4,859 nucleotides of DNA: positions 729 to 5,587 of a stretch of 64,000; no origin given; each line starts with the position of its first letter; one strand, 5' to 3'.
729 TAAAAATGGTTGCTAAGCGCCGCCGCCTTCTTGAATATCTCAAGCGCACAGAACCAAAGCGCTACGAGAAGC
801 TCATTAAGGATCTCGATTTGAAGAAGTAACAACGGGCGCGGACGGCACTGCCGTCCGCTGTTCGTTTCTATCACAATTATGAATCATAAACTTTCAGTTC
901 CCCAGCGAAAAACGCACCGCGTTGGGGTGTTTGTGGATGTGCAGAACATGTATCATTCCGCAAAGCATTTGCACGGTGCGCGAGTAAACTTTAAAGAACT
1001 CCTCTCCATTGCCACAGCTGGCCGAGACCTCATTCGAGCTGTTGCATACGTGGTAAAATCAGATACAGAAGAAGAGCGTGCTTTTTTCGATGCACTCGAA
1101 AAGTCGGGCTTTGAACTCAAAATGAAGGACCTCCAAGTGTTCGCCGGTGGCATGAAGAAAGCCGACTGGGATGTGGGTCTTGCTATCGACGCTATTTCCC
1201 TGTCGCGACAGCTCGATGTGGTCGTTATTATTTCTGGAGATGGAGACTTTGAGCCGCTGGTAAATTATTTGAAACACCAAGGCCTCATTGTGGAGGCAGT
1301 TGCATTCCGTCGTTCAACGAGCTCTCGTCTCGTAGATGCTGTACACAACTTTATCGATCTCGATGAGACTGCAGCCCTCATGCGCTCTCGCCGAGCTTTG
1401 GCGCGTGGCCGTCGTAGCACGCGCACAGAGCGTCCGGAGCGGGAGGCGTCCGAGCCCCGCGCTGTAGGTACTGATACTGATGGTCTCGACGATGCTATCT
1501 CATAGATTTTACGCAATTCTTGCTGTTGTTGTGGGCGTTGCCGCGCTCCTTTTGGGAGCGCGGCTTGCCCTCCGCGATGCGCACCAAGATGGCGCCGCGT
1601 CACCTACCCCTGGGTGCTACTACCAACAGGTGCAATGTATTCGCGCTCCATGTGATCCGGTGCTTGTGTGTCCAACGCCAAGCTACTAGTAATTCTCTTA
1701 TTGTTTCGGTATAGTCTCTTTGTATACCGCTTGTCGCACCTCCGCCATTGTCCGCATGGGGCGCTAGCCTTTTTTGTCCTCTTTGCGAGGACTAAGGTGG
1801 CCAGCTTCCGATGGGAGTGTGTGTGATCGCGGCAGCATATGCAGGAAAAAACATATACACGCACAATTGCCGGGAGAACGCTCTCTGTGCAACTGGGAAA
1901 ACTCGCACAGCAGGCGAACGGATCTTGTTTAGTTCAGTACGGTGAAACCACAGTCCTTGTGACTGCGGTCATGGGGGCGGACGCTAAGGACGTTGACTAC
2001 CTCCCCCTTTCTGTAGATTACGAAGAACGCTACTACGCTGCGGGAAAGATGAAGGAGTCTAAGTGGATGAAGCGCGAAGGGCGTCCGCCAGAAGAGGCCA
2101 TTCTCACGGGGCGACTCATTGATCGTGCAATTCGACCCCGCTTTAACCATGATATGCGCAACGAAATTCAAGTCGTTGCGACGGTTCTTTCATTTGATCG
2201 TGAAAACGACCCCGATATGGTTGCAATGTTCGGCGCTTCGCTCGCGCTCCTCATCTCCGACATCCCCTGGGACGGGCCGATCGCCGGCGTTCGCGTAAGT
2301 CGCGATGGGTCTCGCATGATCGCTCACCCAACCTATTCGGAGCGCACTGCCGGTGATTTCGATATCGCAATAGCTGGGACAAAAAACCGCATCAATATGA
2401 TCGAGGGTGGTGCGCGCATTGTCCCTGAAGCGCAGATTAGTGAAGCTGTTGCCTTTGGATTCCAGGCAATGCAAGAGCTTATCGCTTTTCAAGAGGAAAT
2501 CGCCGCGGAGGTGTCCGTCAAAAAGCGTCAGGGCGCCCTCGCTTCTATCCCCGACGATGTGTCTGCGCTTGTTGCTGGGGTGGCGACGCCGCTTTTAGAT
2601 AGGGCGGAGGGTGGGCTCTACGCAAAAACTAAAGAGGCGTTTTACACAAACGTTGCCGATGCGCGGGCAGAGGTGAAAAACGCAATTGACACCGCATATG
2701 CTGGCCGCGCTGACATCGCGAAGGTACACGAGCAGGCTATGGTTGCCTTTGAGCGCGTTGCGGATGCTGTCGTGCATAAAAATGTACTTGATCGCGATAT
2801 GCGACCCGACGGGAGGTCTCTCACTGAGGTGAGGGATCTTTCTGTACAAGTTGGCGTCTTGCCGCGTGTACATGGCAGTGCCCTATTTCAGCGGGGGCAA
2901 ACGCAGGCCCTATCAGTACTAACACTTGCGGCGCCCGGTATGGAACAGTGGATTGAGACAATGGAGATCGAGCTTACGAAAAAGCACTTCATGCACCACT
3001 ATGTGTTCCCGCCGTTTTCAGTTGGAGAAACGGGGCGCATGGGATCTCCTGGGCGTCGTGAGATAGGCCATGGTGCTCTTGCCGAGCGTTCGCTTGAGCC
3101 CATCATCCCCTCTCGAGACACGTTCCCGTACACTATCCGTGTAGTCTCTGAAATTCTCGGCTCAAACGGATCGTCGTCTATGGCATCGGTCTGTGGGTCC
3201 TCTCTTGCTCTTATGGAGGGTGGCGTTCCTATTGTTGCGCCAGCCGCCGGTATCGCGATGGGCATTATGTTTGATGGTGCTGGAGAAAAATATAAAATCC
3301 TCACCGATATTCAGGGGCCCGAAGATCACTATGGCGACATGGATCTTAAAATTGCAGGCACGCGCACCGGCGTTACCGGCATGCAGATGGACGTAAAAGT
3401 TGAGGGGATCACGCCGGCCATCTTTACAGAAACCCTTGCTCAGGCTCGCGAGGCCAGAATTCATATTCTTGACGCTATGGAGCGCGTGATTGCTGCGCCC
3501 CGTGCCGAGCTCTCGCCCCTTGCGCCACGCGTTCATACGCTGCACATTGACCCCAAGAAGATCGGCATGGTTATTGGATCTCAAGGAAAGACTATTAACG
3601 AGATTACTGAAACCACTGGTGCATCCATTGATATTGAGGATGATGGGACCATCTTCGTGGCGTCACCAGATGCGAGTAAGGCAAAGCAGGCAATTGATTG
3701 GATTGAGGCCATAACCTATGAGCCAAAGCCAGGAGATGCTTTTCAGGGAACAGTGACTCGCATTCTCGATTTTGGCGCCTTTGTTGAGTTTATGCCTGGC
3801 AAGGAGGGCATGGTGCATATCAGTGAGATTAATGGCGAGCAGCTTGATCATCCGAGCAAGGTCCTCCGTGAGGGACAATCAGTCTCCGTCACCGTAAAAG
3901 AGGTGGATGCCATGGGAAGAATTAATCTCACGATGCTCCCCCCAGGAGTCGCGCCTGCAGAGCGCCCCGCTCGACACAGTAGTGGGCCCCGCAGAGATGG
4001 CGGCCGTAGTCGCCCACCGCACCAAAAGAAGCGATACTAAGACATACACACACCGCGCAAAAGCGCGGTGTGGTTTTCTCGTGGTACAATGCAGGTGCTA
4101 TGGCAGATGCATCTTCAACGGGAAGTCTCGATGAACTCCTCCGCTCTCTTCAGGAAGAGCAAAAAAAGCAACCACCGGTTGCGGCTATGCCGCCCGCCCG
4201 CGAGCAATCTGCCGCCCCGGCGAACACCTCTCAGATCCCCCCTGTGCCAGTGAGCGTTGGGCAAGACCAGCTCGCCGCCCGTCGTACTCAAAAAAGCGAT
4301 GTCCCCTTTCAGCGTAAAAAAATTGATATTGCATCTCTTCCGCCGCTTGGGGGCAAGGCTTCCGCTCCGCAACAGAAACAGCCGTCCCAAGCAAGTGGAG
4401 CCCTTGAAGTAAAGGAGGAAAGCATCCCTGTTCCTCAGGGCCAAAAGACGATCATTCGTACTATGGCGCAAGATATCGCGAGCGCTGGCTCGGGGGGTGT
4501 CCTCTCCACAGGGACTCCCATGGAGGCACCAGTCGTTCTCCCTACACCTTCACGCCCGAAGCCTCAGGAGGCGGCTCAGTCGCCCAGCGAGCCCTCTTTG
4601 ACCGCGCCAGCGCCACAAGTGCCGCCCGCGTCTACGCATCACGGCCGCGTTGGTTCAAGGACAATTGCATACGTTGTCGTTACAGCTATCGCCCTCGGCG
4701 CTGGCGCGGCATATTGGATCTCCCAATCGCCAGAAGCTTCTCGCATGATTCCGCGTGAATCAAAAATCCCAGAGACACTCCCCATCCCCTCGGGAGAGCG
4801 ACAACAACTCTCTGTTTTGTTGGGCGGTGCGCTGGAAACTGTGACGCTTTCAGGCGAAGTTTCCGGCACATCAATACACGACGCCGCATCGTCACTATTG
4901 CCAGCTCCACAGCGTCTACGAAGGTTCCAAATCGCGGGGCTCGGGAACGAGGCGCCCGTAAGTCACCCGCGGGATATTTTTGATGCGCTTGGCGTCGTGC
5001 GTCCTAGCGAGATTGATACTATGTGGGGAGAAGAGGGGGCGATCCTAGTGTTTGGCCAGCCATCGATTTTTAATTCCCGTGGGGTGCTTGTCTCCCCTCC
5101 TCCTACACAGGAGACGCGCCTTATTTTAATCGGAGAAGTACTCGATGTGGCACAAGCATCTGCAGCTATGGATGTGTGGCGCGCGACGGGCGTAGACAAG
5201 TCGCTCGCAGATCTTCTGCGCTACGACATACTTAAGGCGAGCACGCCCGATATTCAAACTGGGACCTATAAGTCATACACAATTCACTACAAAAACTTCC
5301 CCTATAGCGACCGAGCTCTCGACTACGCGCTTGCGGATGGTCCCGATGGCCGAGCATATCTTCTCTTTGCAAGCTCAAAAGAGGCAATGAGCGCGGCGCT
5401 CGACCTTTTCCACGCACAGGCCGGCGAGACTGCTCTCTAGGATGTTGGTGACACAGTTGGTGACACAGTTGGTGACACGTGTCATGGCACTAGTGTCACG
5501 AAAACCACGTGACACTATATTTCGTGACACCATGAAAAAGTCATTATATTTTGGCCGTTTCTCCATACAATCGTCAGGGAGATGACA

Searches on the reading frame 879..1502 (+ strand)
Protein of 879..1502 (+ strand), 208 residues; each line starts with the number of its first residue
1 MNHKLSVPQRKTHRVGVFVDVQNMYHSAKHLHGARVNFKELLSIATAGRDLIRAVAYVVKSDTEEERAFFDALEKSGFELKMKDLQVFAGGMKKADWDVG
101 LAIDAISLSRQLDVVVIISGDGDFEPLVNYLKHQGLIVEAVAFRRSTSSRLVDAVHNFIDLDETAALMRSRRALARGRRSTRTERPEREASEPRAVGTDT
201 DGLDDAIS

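Call 36: find_encoding_contigs(protein=window:879-1502:+, flank=10000, max_places=4)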
Protein window:879-1502:+ (208 aa): 5 contigs read that carry it; 4 places shown.
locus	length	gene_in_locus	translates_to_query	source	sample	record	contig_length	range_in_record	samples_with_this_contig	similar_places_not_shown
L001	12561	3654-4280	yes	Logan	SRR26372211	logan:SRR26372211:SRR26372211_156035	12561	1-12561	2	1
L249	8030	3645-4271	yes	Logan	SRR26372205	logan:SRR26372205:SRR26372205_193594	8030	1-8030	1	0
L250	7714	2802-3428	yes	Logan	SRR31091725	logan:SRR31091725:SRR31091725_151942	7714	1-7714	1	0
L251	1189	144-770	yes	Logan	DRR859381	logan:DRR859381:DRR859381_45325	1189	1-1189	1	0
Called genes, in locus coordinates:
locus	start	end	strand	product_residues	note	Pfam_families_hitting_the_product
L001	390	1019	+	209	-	-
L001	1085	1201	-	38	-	-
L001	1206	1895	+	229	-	PF09335:VTT_dom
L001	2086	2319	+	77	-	-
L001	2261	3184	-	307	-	PF13102:Phage_int_SAM_5 (weak), PF13495:Phage_int_SAM_4 (weak), PF02899:Phage_int_SAM_1, PF00589:Phage_integrase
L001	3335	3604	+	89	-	PF00312:Ribosomal_S15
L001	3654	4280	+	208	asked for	PF01936:NYN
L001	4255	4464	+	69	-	-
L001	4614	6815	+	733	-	PF01138:RNase_PH, PF03725:RNase_PH_C, PF01138:RNase_PH, PF00013:KH_1, PF00575:S1, PF23459:S1_RRP5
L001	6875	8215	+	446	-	-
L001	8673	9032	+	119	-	PF01258:zf-dskA_traR (weak)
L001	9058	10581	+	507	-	PF13541:ChlI, PF00493:MCM, PF01078:Mg_chelatase, PF00158:Sigma54_activat (faint), PF07728:AAA_5, PF13335:Mg_chelatase_C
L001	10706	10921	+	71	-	-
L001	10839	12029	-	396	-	PF23446:LysM1_NFP_LYK (faint), PF01476:LysM, PF23473:LysM3_LYK4_5, PF01476:LysM, PF01551:Peptidase_M23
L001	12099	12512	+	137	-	PF02021:UPF0102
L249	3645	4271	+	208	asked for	PF01936:NYN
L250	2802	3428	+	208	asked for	PF01936:NYN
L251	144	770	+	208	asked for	PF01936:NYN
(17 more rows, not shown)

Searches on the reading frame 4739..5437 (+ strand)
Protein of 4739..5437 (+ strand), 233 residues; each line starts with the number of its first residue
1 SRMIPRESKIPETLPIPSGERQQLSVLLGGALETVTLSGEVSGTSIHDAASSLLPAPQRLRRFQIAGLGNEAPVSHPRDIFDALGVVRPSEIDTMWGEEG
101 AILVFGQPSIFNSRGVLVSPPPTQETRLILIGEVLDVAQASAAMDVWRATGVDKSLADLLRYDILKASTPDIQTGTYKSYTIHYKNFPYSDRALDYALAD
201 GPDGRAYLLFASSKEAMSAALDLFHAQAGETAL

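Call 88: search_solved_structures(query=window:4739-5437:+, max_evalue=1)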
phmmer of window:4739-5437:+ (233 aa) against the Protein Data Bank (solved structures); distinct sequences matched with E-value up to 1: 4.
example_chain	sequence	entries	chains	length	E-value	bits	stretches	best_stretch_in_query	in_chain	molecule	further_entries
3oue_A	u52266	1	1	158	0.07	16.1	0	170-224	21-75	Cytochrome c family protein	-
3nv1_A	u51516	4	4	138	0.61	13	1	50-106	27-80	Galectin 9 short isoform variant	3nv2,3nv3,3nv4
3ov0_A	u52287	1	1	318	0.63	12.9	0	170-224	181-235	Cytochrome c family protein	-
1rwj_A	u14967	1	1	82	0.93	12.4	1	169-223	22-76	Cytochrome c family protein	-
